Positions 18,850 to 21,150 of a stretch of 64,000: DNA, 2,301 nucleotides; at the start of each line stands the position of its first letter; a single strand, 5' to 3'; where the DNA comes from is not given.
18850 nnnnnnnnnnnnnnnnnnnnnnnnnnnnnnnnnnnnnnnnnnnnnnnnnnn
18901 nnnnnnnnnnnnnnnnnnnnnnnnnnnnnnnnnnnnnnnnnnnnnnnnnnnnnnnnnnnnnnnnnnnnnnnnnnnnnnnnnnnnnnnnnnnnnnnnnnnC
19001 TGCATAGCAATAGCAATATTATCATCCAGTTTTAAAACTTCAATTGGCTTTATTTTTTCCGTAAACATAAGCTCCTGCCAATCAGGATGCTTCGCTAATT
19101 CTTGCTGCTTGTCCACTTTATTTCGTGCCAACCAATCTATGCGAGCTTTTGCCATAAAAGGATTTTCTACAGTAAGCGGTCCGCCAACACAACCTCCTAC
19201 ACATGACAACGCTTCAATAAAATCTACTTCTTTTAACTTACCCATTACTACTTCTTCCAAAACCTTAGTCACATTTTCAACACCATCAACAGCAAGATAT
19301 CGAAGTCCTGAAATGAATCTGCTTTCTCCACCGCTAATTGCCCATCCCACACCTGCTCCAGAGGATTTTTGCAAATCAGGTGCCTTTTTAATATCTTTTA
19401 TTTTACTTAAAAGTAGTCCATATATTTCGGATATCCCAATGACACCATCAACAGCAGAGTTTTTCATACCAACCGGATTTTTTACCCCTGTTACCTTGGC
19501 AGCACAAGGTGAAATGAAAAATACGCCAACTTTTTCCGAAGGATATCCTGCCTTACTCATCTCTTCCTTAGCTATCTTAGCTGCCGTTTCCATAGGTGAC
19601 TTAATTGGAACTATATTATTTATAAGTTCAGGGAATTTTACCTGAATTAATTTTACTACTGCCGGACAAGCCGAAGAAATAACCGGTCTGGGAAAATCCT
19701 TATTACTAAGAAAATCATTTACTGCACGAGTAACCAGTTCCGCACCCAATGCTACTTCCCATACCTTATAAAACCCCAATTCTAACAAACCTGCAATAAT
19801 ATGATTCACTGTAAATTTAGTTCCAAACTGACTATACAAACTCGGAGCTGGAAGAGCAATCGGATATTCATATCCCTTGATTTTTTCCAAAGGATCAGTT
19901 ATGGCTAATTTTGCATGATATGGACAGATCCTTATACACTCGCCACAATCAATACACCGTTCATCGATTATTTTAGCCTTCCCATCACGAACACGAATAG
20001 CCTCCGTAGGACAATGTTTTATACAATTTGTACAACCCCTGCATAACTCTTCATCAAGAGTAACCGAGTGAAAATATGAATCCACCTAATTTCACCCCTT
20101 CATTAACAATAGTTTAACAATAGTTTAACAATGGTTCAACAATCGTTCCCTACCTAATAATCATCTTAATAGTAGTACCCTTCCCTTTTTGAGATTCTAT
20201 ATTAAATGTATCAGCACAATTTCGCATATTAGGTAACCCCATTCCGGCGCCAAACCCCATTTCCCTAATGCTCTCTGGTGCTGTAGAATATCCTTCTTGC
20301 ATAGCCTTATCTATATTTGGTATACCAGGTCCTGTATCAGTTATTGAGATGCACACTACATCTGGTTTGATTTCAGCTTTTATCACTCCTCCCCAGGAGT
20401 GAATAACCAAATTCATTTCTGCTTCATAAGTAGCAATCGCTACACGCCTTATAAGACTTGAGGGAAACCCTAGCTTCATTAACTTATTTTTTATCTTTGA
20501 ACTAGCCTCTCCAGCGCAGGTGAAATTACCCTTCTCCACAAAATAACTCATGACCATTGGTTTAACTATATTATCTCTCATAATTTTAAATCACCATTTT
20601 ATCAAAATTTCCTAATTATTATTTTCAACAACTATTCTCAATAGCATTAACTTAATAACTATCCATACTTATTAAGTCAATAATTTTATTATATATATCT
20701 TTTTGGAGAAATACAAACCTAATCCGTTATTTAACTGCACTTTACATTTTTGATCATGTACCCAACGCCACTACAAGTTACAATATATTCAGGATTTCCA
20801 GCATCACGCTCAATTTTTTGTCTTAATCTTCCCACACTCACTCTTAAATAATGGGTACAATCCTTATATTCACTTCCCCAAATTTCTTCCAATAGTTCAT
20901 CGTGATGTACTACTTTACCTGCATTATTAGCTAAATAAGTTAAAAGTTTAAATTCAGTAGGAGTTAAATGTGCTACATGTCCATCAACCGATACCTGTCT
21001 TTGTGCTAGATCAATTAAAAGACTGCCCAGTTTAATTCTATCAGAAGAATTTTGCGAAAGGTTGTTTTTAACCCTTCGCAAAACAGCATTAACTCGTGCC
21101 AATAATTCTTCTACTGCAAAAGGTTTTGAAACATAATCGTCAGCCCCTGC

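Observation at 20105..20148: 11-bp-period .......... array inside the kinase / hydrogenase-like intergenic spacer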

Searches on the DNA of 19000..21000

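Call 70: search_rna_families(source=window, start=19000, end=21000, threshold=evalue, max_evalue=1)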
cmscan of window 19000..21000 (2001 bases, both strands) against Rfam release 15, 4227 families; matches with E-value up to 1: 0.
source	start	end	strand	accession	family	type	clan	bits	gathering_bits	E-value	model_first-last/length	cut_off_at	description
